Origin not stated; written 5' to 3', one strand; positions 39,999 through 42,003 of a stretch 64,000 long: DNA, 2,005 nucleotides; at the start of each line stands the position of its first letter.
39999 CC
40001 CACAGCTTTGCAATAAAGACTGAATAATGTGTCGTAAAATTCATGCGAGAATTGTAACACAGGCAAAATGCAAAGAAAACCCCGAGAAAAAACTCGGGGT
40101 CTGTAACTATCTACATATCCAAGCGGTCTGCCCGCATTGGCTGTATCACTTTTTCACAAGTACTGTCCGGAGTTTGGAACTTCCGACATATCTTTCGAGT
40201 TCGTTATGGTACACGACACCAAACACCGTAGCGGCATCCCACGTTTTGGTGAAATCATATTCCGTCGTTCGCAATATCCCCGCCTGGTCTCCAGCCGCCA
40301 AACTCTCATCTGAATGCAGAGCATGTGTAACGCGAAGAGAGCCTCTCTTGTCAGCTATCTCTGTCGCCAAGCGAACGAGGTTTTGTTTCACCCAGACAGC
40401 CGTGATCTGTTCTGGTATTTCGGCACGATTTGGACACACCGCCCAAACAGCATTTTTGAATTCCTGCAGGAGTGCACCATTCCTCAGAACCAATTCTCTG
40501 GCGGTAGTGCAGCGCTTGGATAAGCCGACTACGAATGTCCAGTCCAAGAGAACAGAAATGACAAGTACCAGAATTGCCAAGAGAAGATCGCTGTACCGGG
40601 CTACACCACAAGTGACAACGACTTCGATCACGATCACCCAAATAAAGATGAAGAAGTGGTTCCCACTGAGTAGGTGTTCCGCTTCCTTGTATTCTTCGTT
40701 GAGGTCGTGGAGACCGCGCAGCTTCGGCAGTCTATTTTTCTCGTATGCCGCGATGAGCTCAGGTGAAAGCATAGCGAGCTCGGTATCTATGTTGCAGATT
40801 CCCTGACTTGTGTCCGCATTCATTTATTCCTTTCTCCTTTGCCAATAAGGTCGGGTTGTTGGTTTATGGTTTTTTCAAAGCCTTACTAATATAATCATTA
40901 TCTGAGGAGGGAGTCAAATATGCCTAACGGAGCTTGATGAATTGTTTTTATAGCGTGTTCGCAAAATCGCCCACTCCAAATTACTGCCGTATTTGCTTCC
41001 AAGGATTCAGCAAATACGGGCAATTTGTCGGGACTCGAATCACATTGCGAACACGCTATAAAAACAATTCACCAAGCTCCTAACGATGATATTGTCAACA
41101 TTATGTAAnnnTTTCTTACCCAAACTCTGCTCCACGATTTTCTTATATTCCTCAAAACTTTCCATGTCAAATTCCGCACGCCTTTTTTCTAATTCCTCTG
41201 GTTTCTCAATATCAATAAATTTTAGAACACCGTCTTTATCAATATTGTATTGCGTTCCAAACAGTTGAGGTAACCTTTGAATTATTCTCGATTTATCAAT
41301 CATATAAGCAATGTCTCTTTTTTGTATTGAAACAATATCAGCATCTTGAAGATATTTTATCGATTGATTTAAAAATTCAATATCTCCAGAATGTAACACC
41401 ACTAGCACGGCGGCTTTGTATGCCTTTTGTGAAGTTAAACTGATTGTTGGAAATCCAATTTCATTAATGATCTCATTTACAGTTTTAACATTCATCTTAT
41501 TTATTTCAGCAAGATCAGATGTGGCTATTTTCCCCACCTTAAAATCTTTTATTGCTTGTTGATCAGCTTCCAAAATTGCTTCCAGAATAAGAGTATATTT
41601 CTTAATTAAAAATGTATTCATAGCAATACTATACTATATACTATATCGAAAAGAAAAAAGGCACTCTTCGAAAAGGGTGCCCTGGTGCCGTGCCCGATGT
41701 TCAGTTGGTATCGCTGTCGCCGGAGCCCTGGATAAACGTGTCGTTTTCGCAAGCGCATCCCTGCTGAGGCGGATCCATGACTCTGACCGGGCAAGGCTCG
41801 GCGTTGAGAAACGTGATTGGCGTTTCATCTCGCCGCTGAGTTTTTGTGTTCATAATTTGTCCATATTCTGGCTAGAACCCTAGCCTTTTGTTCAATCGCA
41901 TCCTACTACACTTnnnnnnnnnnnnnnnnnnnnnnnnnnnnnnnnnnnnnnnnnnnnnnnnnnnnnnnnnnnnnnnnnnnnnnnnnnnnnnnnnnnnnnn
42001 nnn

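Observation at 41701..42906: Graspetide-type RiPP locus: MvdD/MdnC-like ATP-grasp maturase with an unannotated 50-aa precursor gene 60 nt downstream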

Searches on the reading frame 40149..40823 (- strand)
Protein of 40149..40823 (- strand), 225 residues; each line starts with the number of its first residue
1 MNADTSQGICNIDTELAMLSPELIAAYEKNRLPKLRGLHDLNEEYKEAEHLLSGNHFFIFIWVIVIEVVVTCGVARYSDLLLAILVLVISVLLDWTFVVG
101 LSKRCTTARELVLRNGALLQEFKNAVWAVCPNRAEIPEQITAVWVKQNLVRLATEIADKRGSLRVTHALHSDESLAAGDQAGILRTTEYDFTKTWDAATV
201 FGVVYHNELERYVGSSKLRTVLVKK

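Call 3: search_protein_families(library=ncbifam, proteins=[window:40149-40823:-], max_evalue=1)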
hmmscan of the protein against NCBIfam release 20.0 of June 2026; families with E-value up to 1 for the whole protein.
window:40149-40823:- (225 aa): 0 families

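Call 4: search_protein_families(library=pfam, proteins=[window:40149-40823:-], max_evalue=1)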
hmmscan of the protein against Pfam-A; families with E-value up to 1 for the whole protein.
window:40149-40823:- (225 aa): 1 family
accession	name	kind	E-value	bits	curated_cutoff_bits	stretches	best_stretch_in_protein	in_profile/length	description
PF11683.13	DUF3278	-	0.075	13.6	26.6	1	44-98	24-80/130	Protein of unknown function (DUF3278)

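Call 63: search_protein_families(library=pfam, proteins=[window:40149-40823:-], max_evalue=0.1)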
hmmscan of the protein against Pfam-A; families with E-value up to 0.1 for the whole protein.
window:40149-40823:- (225 aa): 1 family
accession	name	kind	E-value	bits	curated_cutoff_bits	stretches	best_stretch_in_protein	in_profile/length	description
PF11683.13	DUF3278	-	0.075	13.6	26.6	0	44-98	24-80/130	Protein of unknown function (DUF3278)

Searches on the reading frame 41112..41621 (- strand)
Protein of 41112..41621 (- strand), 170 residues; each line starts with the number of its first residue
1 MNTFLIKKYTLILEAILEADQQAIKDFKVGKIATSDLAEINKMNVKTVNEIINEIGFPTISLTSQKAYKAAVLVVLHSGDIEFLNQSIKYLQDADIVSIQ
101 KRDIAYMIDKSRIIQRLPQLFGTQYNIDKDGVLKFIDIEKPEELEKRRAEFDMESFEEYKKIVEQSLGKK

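Call 3: search_protein_families(library=ncbifam, proteins=[window:41112-41621:-], max_evalue=1)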
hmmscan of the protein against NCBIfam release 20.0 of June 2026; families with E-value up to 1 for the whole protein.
window:41112-41621:- (170 aa): 1 family
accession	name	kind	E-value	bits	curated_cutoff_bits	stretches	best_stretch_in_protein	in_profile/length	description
NF011153.0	PRK14560.1-4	equivalog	0.18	11.8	169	1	7-89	15-96/162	putative RNA-binding protein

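Call 4: search_protein_families(library=pfam, proteins=[window:41112-41621:-], max_evalue=1)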
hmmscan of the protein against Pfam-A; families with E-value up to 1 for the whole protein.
window:41112-41621:- (170 aa): 2 families
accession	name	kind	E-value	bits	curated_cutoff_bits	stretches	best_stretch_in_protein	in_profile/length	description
PF20329.3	DUF6624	-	1.2e-15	57.9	27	1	35-170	35-171/173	Family of unknown function (DUF6624)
PF23717.1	DUF7159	-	0.2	11.7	27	1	72-106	152-186/206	Family of unknown function (DUF7159)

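Call 30: find_homologous_proteins(query=window:41112-41621:-, max_evalue=0.001)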
Query window:41112-41621:- (170 aa): 55 proteins with E <= 0.001 among 265 candidates.
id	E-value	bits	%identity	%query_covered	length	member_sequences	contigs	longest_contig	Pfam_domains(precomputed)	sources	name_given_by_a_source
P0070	5.5e-100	350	100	100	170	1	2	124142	PF20329.3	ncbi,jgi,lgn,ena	ncbi:MAG: DUF6624 domain-containing protein [Candidatus Paceibacterota bacterium]|jgi:hypothetical p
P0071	3.1e-76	273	78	100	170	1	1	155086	PF20329.3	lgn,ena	-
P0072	5.1e-76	272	76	100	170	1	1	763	PF20329.3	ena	-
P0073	7.2e-76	271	79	100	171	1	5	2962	PF20329.3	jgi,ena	-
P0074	1.0e-75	271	79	96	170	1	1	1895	PF20329.3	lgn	-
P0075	3.1e-75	269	77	98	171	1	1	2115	PF20329.3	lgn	-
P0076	3.4e-75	269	76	99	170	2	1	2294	PF20329.3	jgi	-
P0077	5.1e-75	269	76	100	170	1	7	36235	PF20329.3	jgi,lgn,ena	jgi:hypothetical protein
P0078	5.1e-75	269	77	98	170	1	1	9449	PF20329.3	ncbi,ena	-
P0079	3.7e-74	266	75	100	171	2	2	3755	PF20329.3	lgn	-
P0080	5.7e-74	265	77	98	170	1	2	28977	PF20329.3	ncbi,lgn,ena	-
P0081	1.9e-73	263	76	98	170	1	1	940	PF20329.3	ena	-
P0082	3.8e-73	263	77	98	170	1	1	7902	PF20329.3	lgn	-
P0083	4.0e-73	262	75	100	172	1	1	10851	PF20329.3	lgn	-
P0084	4.5e-73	262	75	100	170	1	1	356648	PF20329.3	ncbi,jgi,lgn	ncbi:MAG: DUF6624 domain-containing protein [Candidatus Paceibacterota bacterium]|jgi:hypothetical p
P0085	2.2e-72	260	73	100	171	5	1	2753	PF20329.3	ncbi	-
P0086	2.2e-72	260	75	98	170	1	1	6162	PF20329.3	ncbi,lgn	-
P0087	1.0e-71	258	81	91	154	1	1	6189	PF20329.3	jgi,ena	-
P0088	2.5e-71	257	78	91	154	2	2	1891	PF20329.3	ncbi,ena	-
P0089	3.3e-71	256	71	100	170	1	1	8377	PF20329.3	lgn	-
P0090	5.1e-70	252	76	96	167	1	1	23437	PF20329.3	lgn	-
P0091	8.4e-70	252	70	100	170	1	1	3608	PF20329.3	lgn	-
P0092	1.1e-69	251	75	97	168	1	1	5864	PF20329.3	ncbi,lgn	ncbi:MAG: DUF6624 domain-containing protein [Candidatus Taylorbacteria bacterium]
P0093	1.4e-69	251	73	95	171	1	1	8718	PF20329.3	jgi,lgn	jgi:hypothetical protein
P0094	6.8e-69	249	76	95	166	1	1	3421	PF20329.3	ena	-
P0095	7.1e-67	242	72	98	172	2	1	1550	PF20329.3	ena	-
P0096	1.4e-66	241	70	98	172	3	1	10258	PF20329.3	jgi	-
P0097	2.1e-65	237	69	99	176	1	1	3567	PF20329.3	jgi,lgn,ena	-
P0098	1.3e-64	235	66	100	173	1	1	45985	PF20329.3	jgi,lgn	-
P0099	1.3e-62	228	67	98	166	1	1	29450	PF20329.3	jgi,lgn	-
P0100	1.7e-61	225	66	99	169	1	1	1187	PF20329.3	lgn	-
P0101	4.5e-61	223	63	100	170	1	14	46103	PF20329.3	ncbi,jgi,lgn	jgi:hypothetical protein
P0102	7.4e-60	219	65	98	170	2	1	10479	PF20329.3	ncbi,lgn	-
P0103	1.9e-59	218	65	99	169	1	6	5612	PF20329.3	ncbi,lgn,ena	-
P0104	3.5e-59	217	64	99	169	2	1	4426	PF20329.3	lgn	-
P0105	5.0e-59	217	74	83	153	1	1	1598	PF20329.3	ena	-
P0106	1.5e-56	209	62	98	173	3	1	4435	PF20329.3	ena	-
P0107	2.9e-56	208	63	98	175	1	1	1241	PF20329.3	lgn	-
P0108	1.1e-54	203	63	90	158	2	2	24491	PF20329.3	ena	-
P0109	1.7e-54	202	63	95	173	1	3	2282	PF20329.3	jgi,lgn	jgi:nitrate reductase NapAB chaperone NapD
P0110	1.2e-53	199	59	98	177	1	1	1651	PF20329.3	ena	-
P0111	4.2e-52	194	61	95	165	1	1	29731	PF20329.3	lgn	-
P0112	7.2e-49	184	57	89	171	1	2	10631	PF20329.3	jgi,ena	-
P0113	1.2e-48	183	56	100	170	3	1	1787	PF20329.3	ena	-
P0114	5.0e-46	175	54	100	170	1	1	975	PF20329.3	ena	-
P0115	9.4e-46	174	66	79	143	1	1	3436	PF20329.3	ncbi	-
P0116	1.0e-44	170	54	91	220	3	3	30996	PF20329.3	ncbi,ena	-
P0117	1.7e-43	166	54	94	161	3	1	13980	PF20329.3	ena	-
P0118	7.3e-43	164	79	57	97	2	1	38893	PF20329.3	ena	-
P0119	1.8e-40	156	77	56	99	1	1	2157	PF20329.3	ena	-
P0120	5.8e-35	139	46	92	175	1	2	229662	PF20329.3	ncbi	-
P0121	3.3e-33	133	42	97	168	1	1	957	PF20329.3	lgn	-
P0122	6.8e-31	125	44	96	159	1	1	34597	PF20329.3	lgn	-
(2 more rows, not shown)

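Call 42: predict_structure(alignment_id=A2)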
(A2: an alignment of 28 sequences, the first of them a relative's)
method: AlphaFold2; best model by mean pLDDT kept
length: 170 residues; sequences in the alignment: 28
mean_pLDDT: 94.6   pTM: 0.87
mean pLDDT of the five models: 94.6, 94.0, 94.0, 94.0, 93.6
residues with pLDDT >= 90: 155; 70-90: 11; 50-70: 4; < 50: 0
segments of 3 or more residues with pLDDT < 50: none
pLDDT, mean of each block of 10 residues (from residue 1): 91 97 94 94 97 96 97 95 97 95 97 97 92 94 98 97 80
secondary structure, 60 per line:
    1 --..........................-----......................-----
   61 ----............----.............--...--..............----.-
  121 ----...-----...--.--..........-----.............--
elements in order: H3-28 H34-55 H65-76 H81-93 H101-114 E125-127 E133-135 H141-150 H156-168

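Call 55: fold_search(model_id=the predicted structure, library=pdb)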
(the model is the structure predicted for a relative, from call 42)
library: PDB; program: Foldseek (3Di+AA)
matches with E <= 10: 412; with E <= 0.001: 0
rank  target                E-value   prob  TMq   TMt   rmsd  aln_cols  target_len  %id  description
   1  7mwq_B                1.0e-01  0.44  0.21  0.19  12.6       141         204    8  Structure of De Novo designed beta sheet heterodimer LHD29A53/B53 (released 2022-01-19)
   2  8gaa_A                3.3e-01  0.28  0.30  0.27  15.3       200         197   16  C6HR1_4r: Extendable repeat protein hexamer (released 2023-08-30)
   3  6vfk_B                3.3e-01  0.16  0.18  0.14  14.4       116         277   11  De novo designed tetrahedral nanoparticle T33_dn10 displaying 4 copies of BG505-SOSIP trimer on the surface (released 2020-07-22)
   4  2i6h_B                3.7e-01  0.90  0.36  0.35   3.6        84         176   13  Structure of Protein of Unknown Function ATU0120 from Agrobacterium tumefaciens (released 2006-09-26)
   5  7mwr_A                4.1e-01  0.30  0.27  0.24   6.2       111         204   17  Structure of De Novo designed beta sheet heterodimer LHD101A53/B4 (released 2022-01-19)
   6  5cwk                  4.3e-01  0.18  0.22  0.22  12.7       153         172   15  Crystal structure of de novo designed helical repeat protein DHR53 (released 2015-12-16)
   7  4cb8                  5.4e-01  0.11  0.20  0.10  12.2       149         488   15  Structural and mutational analysis reveals that CTNNBL1 binds NLSs in a manner distinct from that of its closest armadil (released 2013-12-04)
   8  8e0n_D                5.8e-01  0.23  0.25  0.25   8.1       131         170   13  Homotrimeric variant of tcTRP9, BGL18 (released 2023-04-12)
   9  5k7v_A                5.8e-01  0.11  0.18  0.13  14.4       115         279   11  Computational Design of Self-Assembling Cyclic Protein Homooligomers (released 2017-04-12)
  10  6xh5_A                6.1e-01  0.21  0.24  0.15   8.5       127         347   15  Hierarchical design of multi-scale protein complexes by combinatorial assembly of oligomeric helical bundle and repeat (released 2021-06-02)
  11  9k7u_A                6.5e-01  0.41  0.30  0.36   5.0       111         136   15  Crystal structure of designed zinc-induced heterodimer Heter-Zn2-HEHE-22 (released 2025-10-29)
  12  9qlf                  6.5e-01  0.25  0.26  0.04  15.0       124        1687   21  Human myoferlin (1-1997) in complex with an MSP2N2 lipid nanodisc (25 mol% DOPS, 5 mol% PI(4,5)P2 and 5 mol% Cholesterol (released 2025-06-04)
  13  5cwj                  6.8e-01  0.25  0.28  0.29   8.0       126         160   16  Crystal structure of de novo designed helical repeat protein DHR49 (released 2015-12-16)
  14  5bun_A                6.8e-01  0.13  0.27  0.11  33.1       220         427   13  Crystal structure of an antigenic outer membrane protein ST50 from Salmonella Typhi (released 2015-12-23)
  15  6zbt_C                6.8e-01  0.08  0.17  0.13  15.0       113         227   11  Structure of 14-3-3 gamma in complex with Nedd4-2 14-3-3 binding motif Ser342 (released 2021-07-21)
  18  2i6h_A                7.6e-01  0.77  0.36  0.34   3.6        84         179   13  Structure of Protein of Unknown Function ATU0120 from Agrobacterium tumefaciens (released 2006-09-26)
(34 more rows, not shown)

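Call 78: search_protein_representatives(alignment_id=A2)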
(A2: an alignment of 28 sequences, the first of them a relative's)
Query: 28 sequences, 170 profile positions. Proteins with E-value up to 0.001 (for the whole library): 7143; up to 1e-10: 2520; up to 1e-30: 36. The best 150 are listed.
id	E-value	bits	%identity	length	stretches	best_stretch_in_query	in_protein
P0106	1.8e-74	265.3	-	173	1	1-167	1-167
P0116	1.0e-66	240.1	-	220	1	1-168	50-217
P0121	1.9e-62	226.2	-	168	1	1-166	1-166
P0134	1.2e-58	213.9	-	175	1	1-168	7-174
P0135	1.4e-58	213.6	-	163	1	6-162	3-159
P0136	7.6e-56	204.7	-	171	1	1-168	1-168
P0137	7.4e-55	201.5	-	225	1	1-166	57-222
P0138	2.9e-54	199.5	-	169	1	6-168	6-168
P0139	1.6e-53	197.1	-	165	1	8-166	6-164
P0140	6.4e-53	195.2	-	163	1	8-165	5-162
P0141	3.1e-51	189.7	-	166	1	9-167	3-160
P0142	4.7e-49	182.6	-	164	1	6-167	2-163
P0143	2.0e-48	180.5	-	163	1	9-163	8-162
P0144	2.9e-47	176.8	-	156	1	6-156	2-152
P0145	5.1e-47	176.0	-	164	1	7-166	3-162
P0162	4.0e-32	127.5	-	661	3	35-162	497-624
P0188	3.7e-27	111.3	-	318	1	21-162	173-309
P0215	7.5e-25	103.8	-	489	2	16-162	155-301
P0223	2.3e-24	102.2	-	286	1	9-163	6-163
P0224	2.9e-24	101.9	-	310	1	7-165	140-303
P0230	7.2e-24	100.6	-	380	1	14-166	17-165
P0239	1.9e-23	99.3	-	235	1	37-165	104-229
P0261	6.4e-23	97.5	-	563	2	38-167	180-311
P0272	1.0e-22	96.9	-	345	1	37-161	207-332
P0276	1.3e-22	96.5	-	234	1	38-164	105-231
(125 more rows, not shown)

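Call 83: search_protein_families(library=pfam, proteins=[P0188, P0224, P0272, P0230, P0223, P0215, P0261, P0162, P0239, P0276], max_evalue=0.001)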
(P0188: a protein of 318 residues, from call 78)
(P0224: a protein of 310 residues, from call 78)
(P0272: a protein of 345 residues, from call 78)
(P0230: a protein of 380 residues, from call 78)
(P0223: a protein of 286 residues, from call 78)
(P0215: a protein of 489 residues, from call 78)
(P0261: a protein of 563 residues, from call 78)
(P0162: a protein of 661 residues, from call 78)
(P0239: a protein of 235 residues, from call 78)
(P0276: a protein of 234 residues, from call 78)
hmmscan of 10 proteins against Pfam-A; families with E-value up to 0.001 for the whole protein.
P0188 (318 aa): 1 family
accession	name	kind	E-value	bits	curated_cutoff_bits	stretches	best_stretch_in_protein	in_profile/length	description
PF20329.3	DUF6624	-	9.9e-20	71.2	27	1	187-317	41-171/173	Family of unknown function (DUF6624)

P0224 (310 aa): 9 families
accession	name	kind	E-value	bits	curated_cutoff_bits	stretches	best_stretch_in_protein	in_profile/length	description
PF20329.3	DUF6624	-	1.6e-23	83.5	27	1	141-300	2-163/173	Family of unknown function (DUF6624)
PF13374.12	TPR_10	-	7.5e-08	32.6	27.5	0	58-83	5-30/42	Tetratricopeptide repeat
PF00515.34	TPR_1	-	1.2e-07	31.6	27.8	1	96-122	8-34/34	Tetratricopeptide repeat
PF13424.12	TPR_12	-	2.6e-07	31.2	30.1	1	56-115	4-71/77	Tetratricopeptide repeat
PF07719.23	TPR_2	-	3.6e-06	27.1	27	0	96-121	8-33/34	Tetratricopeptide repeat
PF13174.12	TPR_6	-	8e-05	23.5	26.3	0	60-88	5-33/33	Tetratricopeptide repeat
PF13181.12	TPR_8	-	0.00013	22.3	25.7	0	93-116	5-28/34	Tetratricopeptide repeat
PF20225.4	DUF6584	-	0.00023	21.7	27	1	46-133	28-114/171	Family of unknown function (DUF6584)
PF14559.12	TPR_19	-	0.00076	20.2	25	0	41-93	11-62/68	Tetratricopeptide repeat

P0272 (345 aa): 1 family
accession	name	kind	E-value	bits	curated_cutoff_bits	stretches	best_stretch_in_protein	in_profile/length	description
PF20329.3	DUF6624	-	1.2e-17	64.4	27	1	210-340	40-170/173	Family of unknown function (DUF6624)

P0230 (380 aa): 1 family
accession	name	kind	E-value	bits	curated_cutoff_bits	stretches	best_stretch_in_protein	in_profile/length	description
PF20329.3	DUF6624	-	1.6e-20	73.7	27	1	37-166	39-168/173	Family of unknown function (DUF6624)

P0223 (286 aa): 2 families
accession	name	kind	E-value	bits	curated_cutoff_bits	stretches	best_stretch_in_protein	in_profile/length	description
PF20329.3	DUF6624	-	9.1e-22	77.8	27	1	4-161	1-162/173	Family of unknown function (DUF6624)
PF00293.34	NUDIX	-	2.9e-19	69.8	21.1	1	172-272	8-120/134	NUDIX domain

P0215 (489 aa): 3 families
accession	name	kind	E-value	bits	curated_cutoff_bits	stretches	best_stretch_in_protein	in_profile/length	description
PF20329.3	DUF6624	-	1.6e-28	99.8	27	2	179-300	41-162/173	Family of unknown function (DUF6624)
PF19252.4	HIND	-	0.00025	20.8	25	0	465-478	10-23/25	HIND motif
PF17619.7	SCVP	-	0.0007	20.7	26.2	0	295-354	27-86/96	Secreted clade V proteins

P0261 (563 aa): 2 families
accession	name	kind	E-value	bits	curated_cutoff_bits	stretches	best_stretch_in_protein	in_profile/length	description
PF20329.3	DUF6624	-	1.7e-24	86.7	27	2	182-307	40-164/173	Family of unknown function (DUF6624)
PF07719.23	TPR_2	-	0.00065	20.1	27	0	40-64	3-27/34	Tetratricopeptide repeat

P0162 (661 aa): 2 families
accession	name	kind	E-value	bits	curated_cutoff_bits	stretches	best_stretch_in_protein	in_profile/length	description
PF20329.3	DUF6624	-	6e-67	224.9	27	3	36-210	3-169/173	Family of unknown function (DUF6624)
PF19252.4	HIND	-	0.00034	20.3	25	0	189-198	12-21/25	HIND motif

P0239 (235 aa): 1 family
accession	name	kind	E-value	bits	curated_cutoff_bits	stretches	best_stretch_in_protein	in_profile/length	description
PF20329.3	DUF6624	-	6.4e-23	81.6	27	1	77-228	2-165/173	Family of unknown function (DUF6624)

P0276 (234 aa): 1 family
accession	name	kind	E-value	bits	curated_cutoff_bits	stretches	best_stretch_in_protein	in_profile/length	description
PF20329.3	DUF6624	-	1.4e-20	73.9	27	1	79-230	2-164/173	Family of unknown function (DUF6624)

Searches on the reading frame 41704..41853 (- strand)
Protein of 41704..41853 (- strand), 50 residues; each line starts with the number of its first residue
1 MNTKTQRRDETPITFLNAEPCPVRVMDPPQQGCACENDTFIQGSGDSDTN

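Call 3: search_protein_families(library=ncbifam, proteins=[window:41704-41853:-], max_evalue=1)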
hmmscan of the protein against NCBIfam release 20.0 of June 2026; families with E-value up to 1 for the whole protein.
window:41704-41853:- (50 aa): 0 families

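Call 4: search_protein_families(library=pfam, proteins=[window:41704-41853:-], max_evalue=1)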
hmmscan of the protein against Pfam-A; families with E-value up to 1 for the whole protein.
window:41704-41853:- (50 aa): 0 families

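Call 51: list_cluster_members(proteins=[window:41704-41853:-, window:41917-42906:-, window:41112-41621:-])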
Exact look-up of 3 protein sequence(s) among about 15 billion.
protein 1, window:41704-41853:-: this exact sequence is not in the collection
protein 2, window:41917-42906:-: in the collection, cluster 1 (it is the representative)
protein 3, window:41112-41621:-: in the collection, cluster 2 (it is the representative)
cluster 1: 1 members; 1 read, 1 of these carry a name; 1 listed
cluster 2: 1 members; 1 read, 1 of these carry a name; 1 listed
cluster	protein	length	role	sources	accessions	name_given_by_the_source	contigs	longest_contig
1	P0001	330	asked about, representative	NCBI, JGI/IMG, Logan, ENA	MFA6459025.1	MAG: hypothetical protein WCV79_01335 [Candidatus Paceibacterota bacterium] | glutathione synthase/RimK-type ligase-like ATP-grasp enzyme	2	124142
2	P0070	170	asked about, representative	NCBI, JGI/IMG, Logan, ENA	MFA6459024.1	MAG: DUF6624 domain-containing protein [Candidatus Paceibacterota bacterium] | hypothetical protein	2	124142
